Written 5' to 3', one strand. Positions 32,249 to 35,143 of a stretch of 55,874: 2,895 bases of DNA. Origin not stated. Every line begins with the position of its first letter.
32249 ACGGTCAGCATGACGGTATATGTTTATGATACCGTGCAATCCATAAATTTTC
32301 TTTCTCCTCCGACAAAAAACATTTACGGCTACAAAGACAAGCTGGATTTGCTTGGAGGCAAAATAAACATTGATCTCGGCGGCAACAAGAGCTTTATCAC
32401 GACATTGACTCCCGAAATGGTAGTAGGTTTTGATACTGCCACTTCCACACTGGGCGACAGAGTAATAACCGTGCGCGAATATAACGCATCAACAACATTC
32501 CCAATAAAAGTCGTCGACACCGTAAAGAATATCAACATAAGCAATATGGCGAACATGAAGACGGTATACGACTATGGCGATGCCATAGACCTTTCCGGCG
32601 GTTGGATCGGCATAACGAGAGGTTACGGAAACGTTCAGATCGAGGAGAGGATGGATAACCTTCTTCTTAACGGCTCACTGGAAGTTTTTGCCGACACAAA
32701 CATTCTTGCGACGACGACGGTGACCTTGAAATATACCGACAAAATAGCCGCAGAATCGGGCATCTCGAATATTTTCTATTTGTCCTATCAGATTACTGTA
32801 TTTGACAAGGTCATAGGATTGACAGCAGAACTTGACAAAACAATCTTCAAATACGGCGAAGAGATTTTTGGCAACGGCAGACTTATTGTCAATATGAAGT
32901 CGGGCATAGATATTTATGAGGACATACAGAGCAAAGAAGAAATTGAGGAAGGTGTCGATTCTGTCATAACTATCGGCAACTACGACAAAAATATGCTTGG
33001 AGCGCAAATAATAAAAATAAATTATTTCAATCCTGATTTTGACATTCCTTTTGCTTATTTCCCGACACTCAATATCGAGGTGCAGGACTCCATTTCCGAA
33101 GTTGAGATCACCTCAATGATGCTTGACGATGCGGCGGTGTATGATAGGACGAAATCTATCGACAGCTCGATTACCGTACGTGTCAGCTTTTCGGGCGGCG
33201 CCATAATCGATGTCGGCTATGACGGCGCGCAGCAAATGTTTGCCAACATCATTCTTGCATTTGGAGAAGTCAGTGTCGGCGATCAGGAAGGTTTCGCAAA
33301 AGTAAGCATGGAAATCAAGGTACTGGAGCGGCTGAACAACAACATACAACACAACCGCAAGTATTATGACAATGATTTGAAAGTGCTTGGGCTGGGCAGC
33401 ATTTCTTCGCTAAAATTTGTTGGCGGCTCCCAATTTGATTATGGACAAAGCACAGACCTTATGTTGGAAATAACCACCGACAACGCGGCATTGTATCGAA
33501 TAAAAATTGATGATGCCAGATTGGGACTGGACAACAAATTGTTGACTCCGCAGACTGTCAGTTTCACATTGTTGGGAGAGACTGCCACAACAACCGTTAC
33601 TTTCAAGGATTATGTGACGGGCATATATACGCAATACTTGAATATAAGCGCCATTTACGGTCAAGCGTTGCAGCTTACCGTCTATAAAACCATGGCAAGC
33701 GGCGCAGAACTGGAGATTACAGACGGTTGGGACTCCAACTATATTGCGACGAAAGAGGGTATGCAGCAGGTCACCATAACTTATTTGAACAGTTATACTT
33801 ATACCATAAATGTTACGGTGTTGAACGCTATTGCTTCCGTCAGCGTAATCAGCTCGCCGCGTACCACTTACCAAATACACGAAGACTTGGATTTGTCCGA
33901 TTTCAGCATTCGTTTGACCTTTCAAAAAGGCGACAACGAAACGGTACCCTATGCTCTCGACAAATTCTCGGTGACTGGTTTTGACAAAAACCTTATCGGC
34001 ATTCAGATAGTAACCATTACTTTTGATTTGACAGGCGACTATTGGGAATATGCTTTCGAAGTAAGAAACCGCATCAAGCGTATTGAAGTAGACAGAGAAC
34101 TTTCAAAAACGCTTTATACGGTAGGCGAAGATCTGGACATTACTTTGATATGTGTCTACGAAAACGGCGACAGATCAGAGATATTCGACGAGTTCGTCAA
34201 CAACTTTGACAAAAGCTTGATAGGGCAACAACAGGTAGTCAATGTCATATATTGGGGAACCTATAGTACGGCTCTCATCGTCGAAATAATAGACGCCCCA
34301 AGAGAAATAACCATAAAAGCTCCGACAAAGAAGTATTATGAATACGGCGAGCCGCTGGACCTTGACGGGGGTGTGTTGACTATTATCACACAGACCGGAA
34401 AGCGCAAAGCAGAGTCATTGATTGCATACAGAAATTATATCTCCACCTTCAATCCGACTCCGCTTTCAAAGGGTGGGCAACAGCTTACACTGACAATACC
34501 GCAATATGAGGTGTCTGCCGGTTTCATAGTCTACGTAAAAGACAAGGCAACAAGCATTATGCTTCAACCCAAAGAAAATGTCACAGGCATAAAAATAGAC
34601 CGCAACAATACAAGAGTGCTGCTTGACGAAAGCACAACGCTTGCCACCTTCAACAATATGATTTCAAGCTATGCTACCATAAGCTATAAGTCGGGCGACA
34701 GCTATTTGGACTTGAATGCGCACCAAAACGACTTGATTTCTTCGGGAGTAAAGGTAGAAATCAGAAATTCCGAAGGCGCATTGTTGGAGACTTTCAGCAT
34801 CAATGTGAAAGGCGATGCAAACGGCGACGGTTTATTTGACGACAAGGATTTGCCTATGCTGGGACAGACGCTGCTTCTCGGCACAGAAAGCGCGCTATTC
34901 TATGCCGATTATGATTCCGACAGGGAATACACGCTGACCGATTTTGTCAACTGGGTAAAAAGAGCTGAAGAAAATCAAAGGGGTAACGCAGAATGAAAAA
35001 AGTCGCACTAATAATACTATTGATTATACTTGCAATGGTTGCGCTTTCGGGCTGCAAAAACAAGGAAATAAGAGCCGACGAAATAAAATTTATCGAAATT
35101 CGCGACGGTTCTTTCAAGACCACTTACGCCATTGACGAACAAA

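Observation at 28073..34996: Unusual fusion of lipobox, M6/InhA-type metallopeptidase, two RCC1 propellers, Big_2, ~9 Ig-like modules and a dockerin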

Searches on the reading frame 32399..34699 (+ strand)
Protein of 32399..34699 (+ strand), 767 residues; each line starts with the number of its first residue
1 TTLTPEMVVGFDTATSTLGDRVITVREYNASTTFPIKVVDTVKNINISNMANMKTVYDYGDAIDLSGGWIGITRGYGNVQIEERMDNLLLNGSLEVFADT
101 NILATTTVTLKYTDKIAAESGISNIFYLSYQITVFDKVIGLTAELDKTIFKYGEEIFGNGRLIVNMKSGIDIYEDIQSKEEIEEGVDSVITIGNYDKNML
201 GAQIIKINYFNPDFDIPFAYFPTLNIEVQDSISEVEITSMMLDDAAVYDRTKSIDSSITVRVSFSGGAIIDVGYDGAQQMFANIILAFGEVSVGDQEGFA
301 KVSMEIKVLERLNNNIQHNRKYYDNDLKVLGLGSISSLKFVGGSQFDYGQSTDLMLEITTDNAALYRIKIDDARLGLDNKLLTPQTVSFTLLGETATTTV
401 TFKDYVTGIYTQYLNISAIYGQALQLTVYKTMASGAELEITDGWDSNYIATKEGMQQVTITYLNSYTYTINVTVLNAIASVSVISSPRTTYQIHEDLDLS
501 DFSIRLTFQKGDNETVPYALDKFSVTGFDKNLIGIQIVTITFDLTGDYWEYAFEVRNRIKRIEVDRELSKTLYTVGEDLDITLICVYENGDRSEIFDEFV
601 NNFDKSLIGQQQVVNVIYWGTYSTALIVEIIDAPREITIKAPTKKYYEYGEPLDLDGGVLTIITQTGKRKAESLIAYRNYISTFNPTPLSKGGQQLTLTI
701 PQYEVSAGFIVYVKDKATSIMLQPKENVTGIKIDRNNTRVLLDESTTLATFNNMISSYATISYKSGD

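Call 7: search_protein_families(library=pfam, proteins=[window:32399-34699:+], max_evalue=10)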
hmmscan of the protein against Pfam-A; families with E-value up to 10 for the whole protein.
window:32399-34699:+ (767 aa): 3 families
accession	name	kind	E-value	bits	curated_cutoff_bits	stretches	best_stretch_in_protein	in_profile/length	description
PF07523.18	Big_3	-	3.8e-14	53.1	21.2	4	487-543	4-58/68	Bacterial Ig-like domain (group 3)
PF22858.2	DUF7016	-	0.02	15.4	27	1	649-681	5-37/68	Domain of unknown function (DUF7016)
PF00801.26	PKD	-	0.5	10.9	23.5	1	451-482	43-73/80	PKD domain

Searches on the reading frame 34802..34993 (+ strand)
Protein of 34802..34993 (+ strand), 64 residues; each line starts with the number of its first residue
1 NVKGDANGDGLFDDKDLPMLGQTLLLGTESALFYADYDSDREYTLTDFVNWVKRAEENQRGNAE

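Call 7: search_protein_families(library=pfam, proteins=[window:34802-34993:+], max_evalue=10)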
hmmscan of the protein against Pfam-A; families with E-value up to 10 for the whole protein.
seq(64 aa): 1 family
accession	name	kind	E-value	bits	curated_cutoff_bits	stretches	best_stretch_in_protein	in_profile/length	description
PF00404.24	Dockerin_1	-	0.00034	21.2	22.9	1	3-49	1-50/57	Dockerin type I domain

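Call 51: search_solved_structures(query=A5, max_evalue=1, show_alignments=2)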
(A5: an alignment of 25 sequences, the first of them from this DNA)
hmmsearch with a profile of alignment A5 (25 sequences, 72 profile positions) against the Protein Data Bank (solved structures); distinct sequences matched with E-value up to 1: 313 (the best 60 are shown).
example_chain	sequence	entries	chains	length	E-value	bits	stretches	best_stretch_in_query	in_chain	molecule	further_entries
8x39_A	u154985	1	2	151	4.1e-10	42.6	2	1-55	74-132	Serine protease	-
8x3a_A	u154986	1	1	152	4.3e-10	42.6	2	1-55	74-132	Serine protease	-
2y3n_B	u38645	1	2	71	1.8e-09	40.6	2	2-24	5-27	CELLULOSOMAL FAMILY-48 PROCESSIVE GLYCOSIDE HYDROLASE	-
2jnx_A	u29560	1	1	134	2.1e-09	40.4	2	5-60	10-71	Calcium binding protein 2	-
6kg9_A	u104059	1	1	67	2.8e-09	40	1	2-57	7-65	And cellulose-binding endoglucanase family 9 CelL ortholog dockerin domain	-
6kge_D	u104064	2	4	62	8.7e-09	38.4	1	2-56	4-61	And cellulose-binding endoglucanase family 9 CelL ortholog dockerin domain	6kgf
6kgc_B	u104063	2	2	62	2.1e-08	37.1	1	2-56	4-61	And cellulose-binding endoglucanase family 9 CelL ortholog dockerin domain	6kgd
2mte_A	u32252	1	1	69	5.2e-07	32.7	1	2-49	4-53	Cellulose 1,4-beta-cellobiosidase (reducing end) CelS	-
4fl4_A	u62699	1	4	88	5.5e-07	32.6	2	4-26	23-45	Glycoside hydrolase family 9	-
1daq_A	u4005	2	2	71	5.6e-07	32.6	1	2-49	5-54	ENDOGLUCANASE SS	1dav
2vn5_B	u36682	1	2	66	7.8e-07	32.1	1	1-53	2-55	ENDOGLUCANASE A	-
5lxv_B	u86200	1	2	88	9.7e-07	31.8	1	31-58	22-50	Carbohydrate-binding protein WP_009985128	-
3ul4_B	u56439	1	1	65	1.4e-06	31.3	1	2-47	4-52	Cellulosome enzyme, dockerin type I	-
2yik_A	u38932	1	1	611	1.9e-06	30.9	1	1-52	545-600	ENDOGLUCANASE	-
2vn6_B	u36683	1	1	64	3.3e-06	30.1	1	1-52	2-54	ENDOGLUCANASE A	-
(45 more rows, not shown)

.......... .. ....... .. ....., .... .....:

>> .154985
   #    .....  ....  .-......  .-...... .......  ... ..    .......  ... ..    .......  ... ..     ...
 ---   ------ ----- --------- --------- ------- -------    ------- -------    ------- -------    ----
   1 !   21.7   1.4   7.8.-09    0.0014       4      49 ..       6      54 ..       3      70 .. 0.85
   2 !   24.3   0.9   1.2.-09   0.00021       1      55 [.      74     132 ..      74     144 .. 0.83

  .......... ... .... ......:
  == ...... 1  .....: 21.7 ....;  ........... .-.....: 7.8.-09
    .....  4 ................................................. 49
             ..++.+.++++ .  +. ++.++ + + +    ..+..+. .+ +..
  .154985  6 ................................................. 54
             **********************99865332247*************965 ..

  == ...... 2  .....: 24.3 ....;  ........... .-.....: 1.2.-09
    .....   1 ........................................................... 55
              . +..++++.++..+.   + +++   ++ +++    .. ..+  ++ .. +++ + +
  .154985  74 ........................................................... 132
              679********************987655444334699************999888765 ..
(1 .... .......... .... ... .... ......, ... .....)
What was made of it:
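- On Dockerin (type I-like): The family profile hits solved dockerins at E 4e-10 to 1e-6, but it also hits EF-hand proteins (call 51).
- Checked: The family profile hits solved dockerins at E 4e-10 to 1e-6 (call 51).
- The profile hits solved dockerins (call 51).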
